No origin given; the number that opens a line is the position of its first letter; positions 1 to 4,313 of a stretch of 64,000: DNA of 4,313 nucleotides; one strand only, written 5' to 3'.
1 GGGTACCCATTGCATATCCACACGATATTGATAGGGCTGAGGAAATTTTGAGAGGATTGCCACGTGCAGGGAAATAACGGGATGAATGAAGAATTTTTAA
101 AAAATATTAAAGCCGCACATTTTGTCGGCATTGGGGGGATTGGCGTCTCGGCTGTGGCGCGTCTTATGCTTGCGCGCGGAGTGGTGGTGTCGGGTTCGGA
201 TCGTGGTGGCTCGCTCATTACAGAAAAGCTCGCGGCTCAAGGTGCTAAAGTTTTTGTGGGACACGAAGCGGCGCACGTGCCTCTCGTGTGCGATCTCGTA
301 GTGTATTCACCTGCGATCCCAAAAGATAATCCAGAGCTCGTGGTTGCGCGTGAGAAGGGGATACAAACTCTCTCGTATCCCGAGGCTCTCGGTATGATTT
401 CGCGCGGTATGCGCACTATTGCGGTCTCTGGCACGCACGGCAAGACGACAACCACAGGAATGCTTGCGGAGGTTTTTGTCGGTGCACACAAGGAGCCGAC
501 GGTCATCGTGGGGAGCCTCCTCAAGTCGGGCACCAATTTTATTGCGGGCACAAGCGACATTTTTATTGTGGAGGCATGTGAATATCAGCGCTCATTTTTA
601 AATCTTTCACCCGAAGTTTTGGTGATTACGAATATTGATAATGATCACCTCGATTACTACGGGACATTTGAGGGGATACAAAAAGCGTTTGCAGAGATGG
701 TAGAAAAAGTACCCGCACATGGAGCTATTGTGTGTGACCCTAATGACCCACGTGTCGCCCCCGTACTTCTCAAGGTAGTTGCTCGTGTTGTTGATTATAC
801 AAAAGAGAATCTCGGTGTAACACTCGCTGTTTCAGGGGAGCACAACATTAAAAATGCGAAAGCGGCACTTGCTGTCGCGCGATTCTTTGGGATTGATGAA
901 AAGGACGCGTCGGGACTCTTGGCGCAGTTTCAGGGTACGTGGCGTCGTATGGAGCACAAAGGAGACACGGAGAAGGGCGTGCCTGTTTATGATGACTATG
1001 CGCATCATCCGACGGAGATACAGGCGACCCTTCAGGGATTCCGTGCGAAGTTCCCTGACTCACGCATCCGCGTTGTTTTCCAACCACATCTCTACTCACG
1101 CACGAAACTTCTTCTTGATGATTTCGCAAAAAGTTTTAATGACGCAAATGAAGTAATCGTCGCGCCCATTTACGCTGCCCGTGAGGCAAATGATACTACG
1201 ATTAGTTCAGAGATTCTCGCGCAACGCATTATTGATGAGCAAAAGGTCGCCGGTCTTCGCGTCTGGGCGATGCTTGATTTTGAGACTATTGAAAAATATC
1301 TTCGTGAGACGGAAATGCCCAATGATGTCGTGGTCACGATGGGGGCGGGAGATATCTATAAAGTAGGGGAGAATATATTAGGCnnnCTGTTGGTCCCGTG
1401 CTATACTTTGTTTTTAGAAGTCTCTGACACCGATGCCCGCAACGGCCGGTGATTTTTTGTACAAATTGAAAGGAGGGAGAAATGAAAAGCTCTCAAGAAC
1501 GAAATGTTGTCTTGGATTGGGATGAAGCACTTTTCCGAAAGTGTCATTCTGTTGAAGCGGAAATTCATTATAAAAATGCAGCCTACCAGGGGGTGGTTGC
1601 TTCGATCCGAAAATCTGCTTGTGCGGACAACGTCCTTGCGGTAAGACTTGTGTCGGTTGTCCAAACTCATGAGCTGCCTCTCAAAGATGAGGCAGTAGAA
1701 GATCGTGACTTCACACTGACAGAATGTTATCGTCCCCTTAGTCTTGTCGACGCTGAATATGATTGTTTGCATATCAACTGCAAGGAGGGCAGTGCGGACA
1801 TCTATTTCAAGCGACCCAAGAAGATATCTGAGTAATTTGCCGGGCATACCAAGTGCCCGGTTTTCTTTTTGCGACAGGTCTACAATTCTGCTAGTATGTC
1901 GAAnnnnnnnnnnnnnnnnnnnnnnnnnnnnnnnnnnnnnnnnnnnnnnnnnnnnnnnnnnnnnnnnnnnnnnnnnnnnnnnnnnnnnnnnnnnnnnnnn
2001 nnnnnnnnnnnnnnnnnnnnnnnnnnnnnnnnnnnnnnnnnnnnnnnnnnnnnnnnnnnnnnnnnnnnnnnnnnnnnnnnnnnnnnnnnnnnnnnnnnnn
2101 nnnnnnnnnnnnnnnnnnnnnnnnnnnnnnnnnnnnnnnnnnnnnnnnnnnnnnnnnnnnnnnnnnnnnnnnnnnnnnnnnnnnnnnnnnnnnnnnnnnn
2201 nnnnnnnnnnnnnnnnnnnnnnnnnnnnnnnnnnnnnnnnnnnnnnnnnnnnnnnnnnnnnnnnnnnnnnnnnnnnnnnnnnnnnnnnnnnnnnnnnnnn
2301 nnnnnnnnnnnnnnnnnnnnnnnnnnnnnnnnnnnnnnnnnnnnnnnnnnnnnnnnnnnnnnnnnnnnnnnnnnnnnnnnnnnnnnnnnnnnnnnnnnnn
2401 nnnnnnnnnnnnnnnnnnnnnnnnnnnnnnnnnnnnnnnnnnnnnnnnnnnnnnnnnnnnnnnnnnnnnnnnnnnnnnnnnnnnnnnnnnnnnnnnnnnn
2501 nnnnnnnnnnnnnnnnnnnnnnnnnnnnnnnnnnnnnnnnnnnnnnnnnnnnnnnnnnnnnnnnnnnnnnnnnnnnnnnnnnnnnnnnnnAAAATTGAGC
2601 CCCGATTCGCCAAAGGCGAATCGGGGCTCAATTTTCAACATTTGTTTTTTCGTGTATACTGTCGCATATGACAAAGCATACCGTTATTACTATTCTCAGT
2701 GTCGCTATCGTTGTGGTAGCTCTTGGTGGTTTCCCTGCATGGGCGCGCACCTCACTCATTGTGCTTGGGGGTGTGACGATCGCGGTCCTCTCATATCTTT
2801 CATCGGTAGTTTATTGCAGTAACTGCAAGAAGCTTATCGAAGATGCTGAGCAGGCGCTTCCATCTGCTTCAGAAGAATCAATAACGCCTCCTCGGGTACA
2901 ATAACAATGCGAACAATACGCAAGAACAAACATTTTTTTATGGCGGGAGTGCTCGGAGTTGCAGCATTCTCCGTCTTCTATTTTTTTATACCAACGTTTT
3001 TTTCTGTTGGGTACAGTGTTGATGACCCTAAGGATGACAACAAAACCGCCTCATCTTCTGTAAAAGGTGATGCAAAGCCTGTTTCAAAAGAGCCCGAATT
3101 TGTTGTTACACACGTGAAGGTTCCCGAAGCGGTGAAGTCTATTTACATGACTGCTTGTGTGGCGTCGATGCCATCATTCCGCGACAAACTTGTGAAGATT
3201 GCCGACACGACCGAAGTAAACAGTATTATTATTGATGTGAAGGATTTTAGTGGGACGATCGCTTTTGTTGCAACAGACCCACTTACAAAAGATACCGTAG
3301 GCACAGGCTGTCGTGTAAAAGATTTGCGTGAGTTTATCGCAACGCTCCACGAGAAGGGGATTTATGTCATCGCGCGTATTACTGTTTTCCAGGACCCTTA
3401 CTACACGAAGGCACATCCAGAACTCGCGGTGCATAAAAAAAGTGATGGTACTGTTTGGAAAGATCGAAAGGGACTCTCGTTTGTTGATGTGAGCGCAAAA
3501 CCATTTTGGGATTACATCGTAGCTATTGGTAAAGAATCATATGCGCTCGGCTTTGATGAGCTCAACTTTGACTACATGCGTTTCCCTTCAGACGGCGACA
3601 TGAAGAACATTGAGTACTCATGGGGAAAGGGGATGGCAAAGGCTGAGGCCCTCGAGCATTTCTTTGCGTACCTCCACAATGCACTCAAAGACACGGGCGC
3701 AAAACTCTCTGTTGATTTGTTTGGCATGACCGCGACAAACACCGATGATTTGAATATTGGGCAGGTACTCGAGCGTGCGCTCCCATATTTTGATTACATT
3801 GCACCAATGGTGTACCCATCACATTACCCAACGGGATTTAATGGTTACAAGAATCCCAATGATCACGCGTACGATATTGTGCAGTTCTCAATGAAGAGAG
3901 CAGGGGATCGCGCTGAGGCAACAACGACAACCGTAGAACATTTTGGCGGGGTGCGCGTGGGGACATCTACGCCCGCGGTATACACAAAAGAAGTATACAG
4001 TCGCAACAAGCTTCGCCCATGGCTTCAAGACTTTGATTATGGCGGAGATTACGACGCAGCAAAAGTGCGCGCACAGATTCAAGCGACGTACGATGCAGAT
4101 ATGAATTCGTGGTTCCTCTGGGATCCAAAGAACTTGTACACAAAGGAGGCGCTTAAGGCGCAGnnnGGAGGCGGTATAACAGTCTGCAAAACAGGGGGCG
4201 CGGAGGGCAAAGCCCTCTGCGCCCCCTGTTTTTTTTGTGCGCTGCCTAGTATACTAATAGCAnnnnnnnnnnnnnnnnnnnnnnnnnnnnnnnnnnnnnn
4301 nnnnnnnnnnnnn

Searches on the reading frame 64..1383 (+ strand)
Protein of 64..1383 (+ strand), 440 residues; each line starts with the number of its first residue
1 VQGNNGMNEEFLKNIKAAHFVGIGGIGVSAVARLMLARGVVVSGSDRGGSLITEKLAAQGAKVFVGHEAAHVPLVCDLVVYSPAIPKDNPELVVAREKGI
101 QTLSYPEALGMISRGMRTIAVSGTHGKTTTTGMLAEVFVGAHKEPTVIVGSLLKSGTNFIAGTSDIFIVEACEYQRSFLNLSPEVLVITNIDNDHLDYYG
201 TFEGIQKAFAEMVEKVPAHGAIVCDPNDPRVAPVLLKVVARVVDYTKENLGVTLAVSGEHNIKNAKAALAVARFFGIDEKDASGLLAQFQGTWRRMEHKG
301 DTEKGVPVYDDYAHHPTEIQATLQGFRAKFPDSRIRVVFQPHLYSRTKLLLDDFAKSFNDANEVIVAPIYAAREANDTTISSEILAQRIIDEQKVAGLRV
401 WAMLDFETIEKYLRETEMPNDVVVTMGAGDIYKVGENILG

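Call 43: search_protein_families(library=pfam, proteins=[window:64-1383:+], max_evalue=0.001)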
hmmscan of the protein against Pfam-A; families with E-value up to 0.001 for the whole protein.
window:64-1383:+ (440 aa): 4 families
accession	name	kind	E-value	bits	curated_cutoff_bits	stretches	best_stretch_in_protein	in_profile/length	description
PF01225.30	Mur_ligase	-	3.8e-25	88.5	21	1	19-114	3-92/95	Mur ligase family, catalytic domain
PF08245.18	Mur_ligase_M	-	2.9e-20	73.5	24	1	121-247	1-147/200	Mur ligase middle domain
PF02875.26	Mur_ligase_C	-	1.2e-19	71.8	28.4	1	294-429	1-127/127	Mur ligase, glutamate ligase domain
PF21799.2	MurD-like_N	-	2.3e-05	25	27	1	20-102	5-86/88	Mur ligase MurD-like, N-terminal domain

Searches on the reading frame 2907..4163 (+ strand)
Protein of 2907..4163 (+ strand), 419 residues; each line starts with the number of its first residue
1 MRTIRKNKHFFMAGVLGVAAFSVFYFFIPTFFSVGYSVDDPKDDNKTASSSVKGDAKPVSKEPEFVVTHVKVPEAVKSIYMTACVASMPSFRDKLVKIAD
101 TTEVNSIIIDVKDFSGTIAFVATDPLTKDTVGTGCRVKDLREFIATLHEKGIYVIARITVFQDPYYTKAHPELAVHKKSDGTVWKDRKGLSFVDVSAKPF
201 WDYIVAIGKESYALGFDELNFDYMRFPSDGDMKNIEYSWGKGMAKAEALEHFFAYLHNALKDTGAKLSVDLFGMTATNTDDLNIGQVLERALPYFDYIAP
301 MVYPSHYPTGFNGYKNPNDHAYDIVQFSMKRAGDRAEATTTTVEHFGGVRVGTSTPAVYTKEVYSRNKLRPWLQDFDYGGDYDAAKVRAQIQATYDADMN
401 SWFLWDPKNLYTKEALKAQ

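Call 13: search_protein_families(library=pfam, proteins=[window:2907-4163:+], max_evalue=0.01)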
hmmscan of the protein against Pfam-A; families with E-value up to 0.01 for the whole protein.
window:2907-4163:+ (419 aa): 2 families
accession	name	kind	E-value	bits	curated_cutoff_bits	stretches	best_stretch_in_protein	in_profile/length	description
PF13200.12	DUF4015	-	2.9e-91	306.3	27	1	78-411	1-313/313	Putative glycosyl hydrolase domain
PF14871.12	GHL6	-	5.2e-05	23.9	35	1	94-183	4-88/132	Hypothetical glycosyl hydrolase 6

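Call 25: find_encoding_contigs(protein=window:2907-4163:+, flank=5000, max_places=10)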
Protein window:2907-4163:+ (419 aa): no gene with exactly this product is on record in the collection.
